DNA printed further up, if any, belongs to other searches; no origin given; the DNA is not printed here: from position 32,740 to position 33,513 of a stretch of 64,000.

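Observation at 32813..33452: ComK-family transcription factor gene as an independent insert between dnaN and recF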

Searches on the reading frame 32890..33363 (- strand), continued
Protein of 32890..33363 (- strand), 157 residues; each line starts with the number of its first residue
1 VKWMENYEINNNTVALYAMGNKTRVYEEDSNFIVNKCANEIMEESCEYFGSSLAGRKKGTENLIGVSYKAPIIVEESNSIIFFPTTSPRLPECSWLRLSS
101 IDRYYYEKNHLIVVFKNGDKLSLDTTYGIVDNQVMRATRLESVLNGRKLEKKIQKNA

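Call 17: find_related_loci(query=A1, collection=genome_contigs, flank=4000)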
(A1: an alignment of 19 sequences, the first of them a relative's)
Query A1 (154 aa) in genome_contigs; peptide patterns used: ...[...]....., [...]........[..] (x = any residue, [..] = any of these).
599 stretches matched a pattern (row limit reached: there are more); 544 encode a relative of the query (tblastn E <= 1e-3); the best 80 are kept; 80 distinct loci.
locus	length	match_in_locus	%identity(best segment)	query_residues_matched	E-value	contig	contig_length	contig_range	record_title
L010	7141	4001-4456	88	1-152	7e-91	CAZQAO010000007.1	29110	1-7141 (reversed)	MAG TPA_asm: uncultured Muribaculaceae bacterium isolate SRP314395_co1_23 genome assembly, contig: NODE_1259_length_2911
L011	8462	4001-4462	85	1-154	2e-88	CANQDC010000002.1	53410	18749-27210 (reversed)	MAG: uncultured Bacilli bacterium isolate Lapin-005__bin63 genome assembly, contig: Lapin-005__NODE_743_length_53410_cov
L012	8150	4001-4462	84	1-154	3e-86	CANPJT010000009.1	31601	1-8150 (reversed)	MAG TPA_asm: uncultured Tenericutes bacterium isolate SRR15730548_bin.3_metawrap_v1.3_MAG genome assembly, contig: NODE.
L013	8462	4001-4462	83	1-154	2e-85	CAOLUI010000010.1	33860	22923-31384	MAG TPA_asm: uncultured Bacilli bacterium isolate MGBC109233 genome assembly, contig: MGBC109233.10, whole genome shotgu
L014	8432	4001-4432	86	1-144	6e-83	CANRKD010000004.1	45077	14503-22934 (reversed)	MAG: uncultured Bacilli bacterium isolate Lapin-022__bin46 genome assembly, contig: Lapin-022__NODE_778_length_45077_cov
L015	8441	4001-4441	78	1-147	6e-77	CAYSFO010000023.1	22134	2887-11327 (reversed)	MAG TPA_asm: uncultured Muribaculaceae bacterium isolate SRP199465_co1_282 genome assembly, contig: NODE_6118_length_221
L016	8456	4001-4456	73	1-153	1e-72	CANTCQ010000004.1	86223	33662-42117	MAG TPA_asm: uncultured Tenericutes bacterium isolate SRR15510219_bin.6_metawrap_v1.3_MAG genome assembly, contig: NODE.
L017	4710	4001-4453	69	2-152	4e-72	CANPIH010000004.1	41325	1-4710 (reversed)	MAG TPA_asm: uncultured Tenericutes bacterium isolate SRR15730554_bin.3_metawrap_v1.3_MAG genome assembly, contig: NODE.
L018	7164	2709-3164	72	1-153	1e-71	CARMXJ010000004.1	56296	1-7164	MAG TPA_asm: uncultured Bacilli bacterium isolate MGBC128534 genome assembly, contig: MGBC128534.4, whole genome shotgun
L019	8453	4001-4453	68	1-151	7e-69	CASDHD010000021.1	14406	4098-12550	MAG: uncultured Bacilli bacterium isolate single-wildmice_C1233.46_1675168266 genome assembly, contig: NODE_3602_length_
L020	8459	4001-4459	65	1-153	2e-68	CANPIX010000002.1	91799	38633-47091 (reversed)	MAG TPA_asm: uncultured Tenericutes bacterium isolate SRR15730547_bin.25_metawrap_v1.3_MAG genome assembly, contig: NODE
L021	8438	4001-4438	70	1-146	8e-68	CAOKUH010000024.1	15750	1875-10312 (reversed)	MAG TPA_asm: uncultured Tenericutes bacterium isolate SRR15604608_bin.9_metawrap_v1.3_MAG genome assembly, contig: NODE.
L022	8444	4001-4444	66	1-148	2e-67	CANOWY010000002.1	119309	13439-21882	MAG TPA_asm: uncultured Tenericutes bacterium isolate SRR15604582_bin.43_metawrap_v1.3_MAG genome assembly, contig: NODE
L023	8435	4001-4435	68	1-145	5e-67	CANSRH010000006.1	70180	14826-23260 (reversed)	MAG TPA_asm: uncultured Tenericutes bacterium isolate SRR15510228_bin.30_metawrap_v1.3_MAG genome assembly, contig: NODE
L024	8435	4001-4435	68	4-148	5e-67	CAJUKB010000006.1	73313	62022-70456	MAG TPA_asm: uncultured Bacilli bacterium isolate MGBC143693 genome assembly, contig: MGBC143693.6, whole genome shotgun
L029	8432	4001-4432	67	2-145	5e-65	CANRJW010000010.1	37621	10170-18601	MAG: uncultured Bacilli bacterium isolate Lapin-021__bin68 genome assembly, contig: Lapin-021__NODE_1264_length_37621_co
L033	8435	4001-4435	65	1-145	4e-64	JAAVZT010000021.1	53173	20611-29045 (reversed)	MAG: Bacilli bacterium isolate ABMPRH_26_1 k141_812136, whole genome shotgun sequence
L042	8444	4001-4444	63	1-148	1e-61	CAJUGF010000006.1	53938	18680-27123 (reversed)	MAG TPA_asm: uncultured Bacilli bacterium isolate MGBC134914 genome assembly, contig: MGBC134914.6, whole genome shotgun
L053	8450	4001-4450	57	1-149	4e-54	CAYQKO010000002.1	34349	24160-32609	MAG TPA_asm: uncultured Muribaculaceae bacterium isolate SRP222994_co1_113 genome assembly, contig: NODE_2280_length_343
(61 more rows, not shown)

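Call 25: search_protein_representatives(protein=P0001)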
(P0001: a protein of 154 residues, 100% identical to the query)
Query: 154 residues. Proteins with E-value up to 0.001 (for the whole library): 961; up to 1e-10: 343; up to 1e-30: 14. The best 150 are listed.
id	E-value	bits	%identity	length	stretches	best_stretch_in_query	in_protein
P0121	5.3e-41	155.9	50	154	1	1-149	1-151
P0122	2.4e-36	140.8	47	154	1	3-145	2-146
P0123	5.0e-36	139.8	45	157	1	1-147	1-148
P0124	1.5e-35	138.2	48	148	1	2-145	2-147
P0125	9.8e-35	135.6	43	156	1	2-149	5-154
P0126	4.0e-34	133.6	48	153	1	3-149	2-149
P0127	1.3e-33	131.9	44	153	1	1-144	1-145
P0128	1.7e-32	128.3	44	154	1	3-149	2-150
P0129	2.0e-32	128.1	46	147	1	1-145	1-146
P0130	3.2e-32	127.4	44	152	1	3-146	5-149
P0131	4.3e-32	127.0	42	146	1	1-145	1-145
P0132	2.8e-31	124.3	48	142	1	17-144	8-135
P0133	3.6e-31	124.0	43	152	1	1-142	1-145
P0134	8.3e-31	122.8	44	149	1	1-144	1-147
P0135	1.3e-30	122.2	43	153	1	4-149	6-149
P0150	9.6e-28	112.9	40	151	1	1-149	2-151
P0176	1.4e-24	102.6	32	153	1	2-143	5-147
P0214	7.1e-22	93.9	39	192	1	3-145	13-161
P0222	5.6e-21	90.9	32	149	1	1-145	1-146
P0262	1.5e-18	83.1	36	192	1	2-138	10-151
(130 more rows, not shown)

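Call 36: find_encoding_contigs(protein=P0150, flank=4000, max_places=2)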
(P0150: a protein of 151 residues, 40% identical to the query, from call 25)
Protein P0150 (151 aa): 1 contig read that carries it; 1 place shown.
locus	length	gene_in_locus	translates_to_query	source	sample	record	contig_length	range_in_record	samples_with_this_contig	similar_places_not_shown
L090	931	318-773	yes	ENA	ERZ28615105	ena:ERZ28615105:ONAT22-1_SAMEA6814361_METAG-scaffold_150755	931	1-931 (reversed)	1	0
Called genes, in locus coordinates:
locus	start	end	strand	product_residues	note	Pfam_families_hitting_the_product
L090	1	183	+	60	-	?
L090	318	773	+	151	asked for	PF06338:ComK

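Call 40: find_homologous_proteins(query=A2)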
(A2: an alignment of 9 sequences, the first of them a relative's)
Query A2 (9 sequences) (151 aa, profile of the alignment): 792 proteins with E <= 0.001 among 2150 candidates; the best 120 are listed.
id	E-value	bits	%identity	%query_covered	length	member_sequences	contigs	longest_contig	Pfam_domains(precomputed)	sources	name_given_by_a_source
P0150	3.3e-60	220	100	100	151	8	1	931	PF06338.18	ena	-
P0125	1.2e-57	212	37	97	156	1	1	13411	PF06338.18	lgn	-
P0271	1.8e-56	208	45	97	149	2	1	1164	PF06338.18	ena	-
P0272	2.8e-56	207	46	97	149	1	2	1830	PF06338.18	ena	-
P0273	3.0e-56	207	44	97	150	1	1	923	PF06338.18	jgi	-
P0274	3.1e-56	207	42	97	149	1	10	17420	PF06338.18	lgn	-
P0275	3.3e-56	207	45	97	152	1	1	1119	PF06338.18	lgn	-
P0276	4.8e-56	206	45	97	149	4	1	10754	PF06338.18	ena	-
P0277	6.2e-56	206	44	98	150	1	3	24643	PF06338.18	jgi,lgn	-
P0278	6.5e-56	206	44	97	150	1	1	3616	PF06338.18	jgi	jgi:competence protein ComK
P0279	7.2e-56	206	45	97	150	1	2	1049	PF06338.18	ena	-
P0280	7.3e-56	206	45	97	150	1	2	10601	PF06338.18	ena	-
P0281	1.3e-55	205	46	97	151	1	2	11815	PF06338.18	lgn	-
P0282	1.5e-55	205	43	96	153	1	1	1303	PF06338.18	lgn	-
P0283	1.5e-55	205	45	97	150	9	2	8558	PF06338.18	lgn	-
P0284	1.8e-55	205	43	97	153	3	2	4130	PF06338.18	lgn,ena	-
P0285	1.8e-55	205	44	98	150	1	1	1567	PF06338.18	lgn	-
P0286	2.2e-55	204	47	97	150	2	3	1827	PF06338.18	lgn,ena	-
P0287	2.5e-55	204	43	98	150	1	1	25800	PF06338.18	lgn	-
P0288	2.8e-55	204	43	96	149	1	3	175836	PF06338.18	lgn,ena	-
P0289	3.9e-55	204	45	96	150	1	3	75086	PF06338.18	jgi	-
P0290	4.2e-55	203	47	99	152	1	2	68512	PF06338.18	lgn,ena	-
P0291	4.2e-55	203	72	100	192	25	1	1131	PF06338.18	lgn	-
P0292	4.3e-55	203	45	98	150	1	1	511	PF06338.18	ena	-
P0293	4.7e-55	203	45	97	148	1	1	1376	PF06338.18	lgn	-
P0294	6.7e-55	203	44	98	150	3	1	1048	PF06338.18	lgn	-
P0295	6.7e-55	203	43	94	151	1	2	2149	PF06338.18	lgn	-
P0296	8.5e-55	202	44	97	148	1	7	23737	PF06338.18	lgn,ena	-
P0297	8.5e-55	202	43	96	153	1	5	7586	PF06338.18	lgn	-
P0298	9.6e-55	202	41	96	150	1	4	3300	PF06338.18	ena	-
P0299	9.6e-55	202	45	98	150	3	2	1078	PF06338.18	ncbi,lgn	-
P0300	1.1e-54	202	43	96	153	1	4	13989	PF06338.18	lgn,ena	-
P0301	1.1e-54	202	44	97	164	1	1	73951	PF06338.18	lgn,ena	-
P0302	1.2e-54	202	41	98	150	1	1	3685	PF06338.18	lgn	-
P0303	1.3e-54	202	43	96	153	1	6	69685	PF06338.18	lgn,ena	-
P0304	1.4e-54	202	42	97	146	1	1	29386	PF06338.18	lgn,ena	-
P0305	1.5e-54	202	45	97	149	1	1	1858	PF06338.18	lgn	-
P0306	1.5e-54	202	44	99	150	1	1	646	PF06338.18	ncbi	-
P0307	1.6e-54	202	45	97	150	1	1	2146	PF06338.18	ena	-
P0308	1.6e-54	202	44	100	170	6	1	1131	PF06338.18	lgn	-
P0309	2.0e-54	201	44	97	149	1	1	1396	PF06338.18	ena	-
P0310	2.0e-54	201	44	98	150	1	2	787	PF06338.18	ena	-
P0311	2.2e-54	201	46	97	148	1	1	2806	PF06338.18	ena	-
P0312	2.3e-54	201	43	99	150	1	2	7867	PF06338.18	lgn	-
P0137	2.3e-54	201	34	87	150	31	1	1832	PF06338.18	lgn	-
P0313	2.5e-54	201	43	99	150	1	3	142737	PF06338.18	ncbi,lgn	-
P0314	2.8e-54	201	47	97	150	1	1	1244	PF06338.18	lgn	-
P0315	2.9e-54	201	44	97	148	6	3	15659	PF06338.18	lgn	-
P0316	2.9e-54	201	42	96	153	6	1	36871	PF06338.18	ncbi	-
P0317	3.2e-54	201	44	96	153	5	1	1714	PF06338.18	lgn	-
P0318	3.3e-54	201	43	96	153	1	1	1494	PF06338.18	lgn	-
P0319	3.4e-54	200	43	96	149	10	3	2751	PF06338.18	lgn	-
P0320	3.5e-54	200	44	99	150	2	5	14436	PF06338.18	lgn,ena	-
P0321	4.0e-54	200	43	98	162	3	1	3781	PF06338.18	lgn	-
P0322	4.5e-54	200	43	97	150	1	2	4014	PF06338.18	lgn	-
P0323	5.4e-54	200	40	97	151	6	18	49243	PF06338.18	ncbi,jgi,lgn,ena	-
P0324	5.6e-54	200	42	97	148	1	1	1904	PF06338.18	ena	-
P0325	6.3e-54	200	44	99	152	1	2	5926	PF06338.18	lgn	-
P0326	6.9e-54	199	44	100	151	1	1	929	PF06338.18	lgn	-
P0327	7.5e-54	199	41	99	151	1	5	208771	PF06338.18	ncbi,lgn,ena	-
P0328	7.7e-54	199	44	98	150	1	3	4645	PF06338.18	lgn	-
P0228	8.0e-54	199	36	91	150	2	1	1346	PF06338.18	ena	-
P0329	8.0e-54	199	42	97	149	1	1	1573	PF06338.18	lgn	-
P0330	8.4e-54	199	44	98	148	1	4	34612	PF06338.18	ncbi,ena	-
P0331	9.0e-54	199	42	97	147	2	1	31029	PF06338.18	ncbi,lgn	-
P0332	9.6e-54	199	42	89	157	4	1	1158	PF06338.18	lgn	-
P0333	1.1e-53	199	41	99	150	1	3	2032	PF06338.18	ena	-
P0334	1.2e-53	199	42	96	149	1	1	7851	PF06338.18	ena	-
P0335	1.3e-53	199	54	100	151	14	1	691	PF06338.18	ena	-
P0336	1.3e-53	199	45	99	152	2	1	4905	PF06338.18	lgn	-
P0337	1.4e-53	199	45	99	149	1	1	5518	PF06338.18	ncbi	-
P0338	1.4e-53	199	39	97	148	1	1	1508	PF06338.18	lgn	-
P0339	1.4e-53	198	41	96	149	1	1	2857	PF06338.18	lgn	-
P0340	1.4e-53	198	40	98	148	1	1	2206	PF06338.18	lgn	-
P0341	1.8e-53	198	41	99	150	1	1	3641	PF06338.18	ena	-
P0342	1.9e-53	198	42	97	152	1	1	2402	PF06338.18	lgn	-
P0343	1.9e-53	198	42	95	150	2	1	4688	PF06338.18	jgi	jgi:competence protein ComK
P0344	2.1e-53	198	45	97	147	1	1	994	PF06338.18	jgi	-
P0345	2.7e-53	198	44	95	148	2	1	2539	PF06338.18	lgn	-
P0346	2.8e-53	198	42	97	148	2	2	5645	PF06338.18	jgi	jgi:competence protein ComK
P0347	3.1e-53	197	42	98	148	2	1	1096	PF06338.18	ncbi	-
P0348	3.2e-53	197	44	97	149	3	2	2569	PF06338.18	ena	-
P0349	3.2e-53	197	44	97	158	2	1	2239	PF06338.18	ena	-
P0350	3.3e-53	197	42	97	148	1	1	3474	PF06338.18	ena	-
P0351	3.5e-53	197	40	97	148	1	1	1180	PF06338.18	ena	-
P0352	3.7e-53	197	42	94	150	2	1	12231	PF06338.18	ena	-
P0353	3.7e-53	197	43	97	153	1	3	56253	PF06338.18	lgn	-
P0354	4.0e-53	197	42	97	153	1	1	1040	PF06338.18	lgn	-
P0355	4.0e-53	197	45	98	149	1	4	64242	PF06338.18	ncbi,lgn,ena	-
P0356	4.8e-53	197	45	95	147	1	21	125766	PF06338.18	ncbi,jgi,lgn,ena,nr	ncbi:MAG: competence protein [Firmicutes bacterium]|nr:competence protein [Bacillota bacterium]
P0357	5.1e-53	197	40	98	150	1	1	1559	PF06338.18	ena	-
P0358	5.3e-53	197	43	97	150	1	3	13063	PF06338.18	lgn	-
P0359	5.6e-53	197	45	96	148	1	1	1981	PF06338.18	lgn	-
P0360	6.3e-53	196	44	99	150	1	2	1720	PF06338.18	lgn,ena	-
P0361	6.3e-53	196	41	97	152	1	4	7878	PF06338.18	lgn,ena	-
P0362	6.4e-53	196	46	96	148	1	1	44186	PF06338.18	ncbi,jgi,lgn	jgi:competence protein ComK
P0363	6.7e-53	196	41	97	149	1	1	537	PF06338.18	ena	-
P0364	6.8e-53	196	54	100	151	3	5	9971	PF06338.18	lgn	-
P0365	6.9e-53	196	40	97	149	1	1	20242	PF06338.18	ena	-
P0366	7.4e-53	196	43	99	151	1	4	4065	PF06338.18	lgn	-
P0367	7.9e-53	196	45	94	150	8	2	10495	PF06338.18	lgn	-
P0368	8.2e-53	196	43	91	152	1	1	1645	PF06338.18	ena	-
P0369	8.2e-53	196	40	97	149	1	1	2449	PF06338.18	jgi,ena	-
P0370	8.3e-53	196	42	99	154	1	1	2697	PF06338.18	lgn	-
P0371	8.6e-53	196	42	91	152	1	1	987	PF06338.18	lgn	-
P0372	8.6e-53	196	45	95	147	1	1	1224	PF06338.18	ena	-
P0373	9.0e-53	196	41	99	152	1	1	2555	PF06338.18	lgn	-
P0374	9.2e-53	196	41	91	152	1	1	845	PF06338.18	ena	-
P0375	9.9e-53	196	43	97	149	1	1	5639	PF06338.18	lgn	-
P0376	1.0e-52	196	39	99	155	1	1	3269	PF06338.18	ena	-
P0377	1.0e-52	196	43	97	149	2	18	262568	PF06338.18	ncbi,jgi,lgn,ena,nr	ncbi:MAG: hypothetical protein HFG33_04170 [Bacilli bacterium]|nr:hypothetical protein [Bacilli bact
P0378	1.0e-52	196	60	100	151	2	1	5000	PF06338.18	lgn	-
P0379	1.1e-52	196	42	97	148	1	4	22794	PF06338.18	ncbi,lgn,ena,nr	ncbi:MAG: competence protein ComK [Bacilli bacterium]|nr:competence protein ComK [Bacilli bacterium]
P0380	1.1e-52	196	43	99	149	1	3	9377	PF06338.18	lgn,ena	-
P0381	1.1e-52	196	42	98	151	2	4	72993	PF06338.18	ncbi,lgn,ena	-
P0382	1.2e-52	196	38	99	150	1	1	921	PF06338.18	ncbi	-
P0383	1.2e-52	196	41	97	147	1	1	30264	PF06338.18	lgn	-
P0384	1.2e-52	195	45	98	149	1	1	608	PF06338.18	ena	-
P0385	1.2e-52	195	45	98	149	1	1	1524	PF06338.18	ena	-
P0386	1.2e-52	195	46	96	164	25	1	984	PF06338.18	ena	-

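Call 42: find_encoding_contigs(protein=P0365, flank=5000, max_places=1)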
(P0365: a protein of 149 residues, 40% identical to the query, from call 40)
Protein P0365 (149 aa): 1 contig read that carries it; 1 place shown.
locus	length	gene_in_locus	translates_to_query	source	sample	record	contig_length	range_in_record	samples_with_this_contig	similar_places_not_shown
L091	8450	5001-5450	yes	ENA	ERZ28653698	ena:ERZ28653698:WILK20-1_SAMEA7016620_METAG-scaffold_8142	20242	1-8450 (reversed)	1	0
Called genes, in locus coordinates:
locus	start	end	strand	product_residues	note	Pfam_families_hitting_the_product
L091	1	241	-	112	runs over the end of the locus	PF00825:Ribonuclease_P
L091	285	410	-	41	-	PF00468:Ribosomal_L34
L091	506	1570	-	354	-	-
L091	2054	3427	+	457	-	PF11638:DnaA_N, PF00308:Bac_DnaA, PF01637:ATPase_2 (weak), PF13401:AAA_22 (faint), PF00004:AAA (faint), PF08299:Bac_DnaA_C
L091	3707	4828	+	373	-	PF00712:DNA_pol3_beta, PF02767:DNA_pol3_beta_2, PF02768:DNA_pol3_beta_3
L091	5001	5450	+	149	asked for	PF06338:ComK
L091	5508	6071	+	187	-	-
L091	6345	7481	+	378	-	PF02463:SMC_N, PF13175:AAA_15, PF13476:AAA_23 (weak), PF13304:AAA_21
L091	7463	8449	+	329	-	?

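Call 43: find_encoding_contigs(protein=P0125, flank=5000, max_places=1)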
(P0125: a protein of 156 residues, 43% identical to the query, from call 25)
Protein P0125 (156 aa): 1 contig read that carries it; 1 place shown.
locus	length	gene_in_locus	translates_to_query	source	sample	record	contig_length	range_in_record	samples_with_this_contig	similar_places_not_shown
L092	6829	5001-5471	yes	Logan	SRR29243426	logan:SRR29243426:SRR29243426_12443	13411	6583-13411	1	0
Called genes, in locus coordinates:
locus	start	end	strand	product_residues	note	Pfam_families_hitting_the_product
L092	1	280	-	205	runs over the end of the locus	PF13083:KH_KhpA-B, PF07650:KH_2 (weak), PF01424:R3H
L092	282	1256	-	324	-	PF02096:60KD_IMP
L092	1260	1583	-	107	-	PF00825:Ribonuclease_P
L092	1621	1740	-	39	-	PF00468:Ribosomal_L34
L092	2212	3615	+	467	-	PF11638:DnaA_N, PF00308:Bac_DnaA, PF00004:AAA (weak), PF01695:IstB_IS21 (weak), PF13173:AAA_14 (faint), PF08299:Bac_DnaA_C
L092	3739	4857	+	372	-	PF00712:DNA_pol3_beta, PF02767:DNA_pol3_beta_2 (weak), PF00712:DNA_pol3_beta, PF02767:DNA_pol3_beta_2, PF02768:DNA_pol3_beta_3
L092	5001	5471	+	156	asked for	PF06338:ComK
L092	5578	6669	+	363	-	PF02463:SMC_N, PF13175:AAA_15, PF13476:AAA_23, PF13304:AAA_21 (weak)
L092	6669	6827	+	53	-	?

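Call 44: find_encoding_contigs(protein=P0362, flank=5000, max_places=1)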
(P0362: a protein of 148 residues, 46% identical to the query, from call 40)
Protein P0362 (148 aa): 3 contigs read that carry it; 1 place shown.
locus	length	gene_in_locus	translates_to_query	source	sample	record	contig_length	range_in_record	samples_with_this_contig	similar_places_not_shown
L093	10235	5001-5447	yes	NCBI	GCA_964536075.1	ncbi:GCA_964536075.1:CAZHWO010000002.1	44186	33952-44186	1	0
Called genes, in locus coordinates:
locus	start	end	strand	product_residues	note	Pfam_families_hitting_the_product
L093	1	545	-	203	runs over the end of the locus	PF13083:KH_KhpA-B, PF01424:R3H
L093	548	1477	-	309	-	PF02096:60KD_IMP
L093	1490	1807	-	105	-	PF00825:Ribonuclease_P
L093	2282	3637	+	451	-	PF11638:DnaA_N (weak), PF01695:IstB_IS21 (weak), PF00308:Bac_DnaA, PF01637:ATPase_2 (faint), PF13401:AAA_22 (faint), PF08299:Bac_DnaA_C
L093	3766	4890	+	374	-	PF00712:DNA_pol3_beta, PF02767:DNA_pol3_beta_2, PF02768:DNA_pol3_beta_3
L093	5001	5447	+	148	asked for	PF06338:ComK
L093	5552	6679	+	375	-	PF02463:SMC_N, PF13175:AAA_15, PF13476:AAA_23 (weak), PF13304:AAA_21 (faint)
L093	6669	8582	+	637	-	PF02518:HATPase_c, PF00204:DNA_gyraseB, PF01751:Toprim, PF00986:DNA_gyraseB_C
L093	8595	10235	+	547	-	?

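Call 45: find_encoding_contigs(protein=P0364, flank=5000, max_places=1)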
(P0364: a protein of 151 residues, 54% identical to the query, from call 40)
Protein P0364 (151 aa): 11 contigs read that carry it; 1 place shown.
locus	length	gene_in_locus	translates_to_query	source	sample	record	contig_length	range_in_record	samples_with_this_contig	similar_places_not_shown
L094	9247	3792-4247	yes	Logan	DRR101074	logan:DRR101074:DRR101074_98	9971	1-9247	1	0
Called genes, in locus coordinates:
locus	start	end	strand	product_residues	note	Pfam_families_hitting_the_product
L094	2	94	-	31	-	?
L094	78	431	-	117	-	PF00825:Ribonuclease_P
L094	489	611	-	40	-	PF00468:Ribosomal_L34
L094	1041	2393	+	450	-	PF11638:DnaA_N, PF13401:AAA_22 (faint), PF00308:Bac_DnaA, PF01695:IstB_IS21, PF01637:ATPase_2 (faint), PF00004:AAA (weak), PF08299:Bac_DnaA_C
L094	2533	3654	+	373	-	PF00712:DNA_pol3_beta, PF02767:DNA_pol3_beta_2, PF02768:DNA_pol3_beta_3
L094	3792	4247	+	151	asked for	PF06338:ComK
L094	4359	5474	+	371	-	PF02463:SMC_N, PF13175:AAA_15 (weak), PF13476:AAA_23 (faint)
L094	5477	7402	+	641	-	PF02518:HATPase_c, PF00204:DNA_gyraseB, PF01751:Toprim, PF00986:DNA_gyraseB_C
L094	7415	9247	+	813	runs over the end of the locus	PF00521:DNA_topoisoIV, PF03989:DNA_gyraseA_C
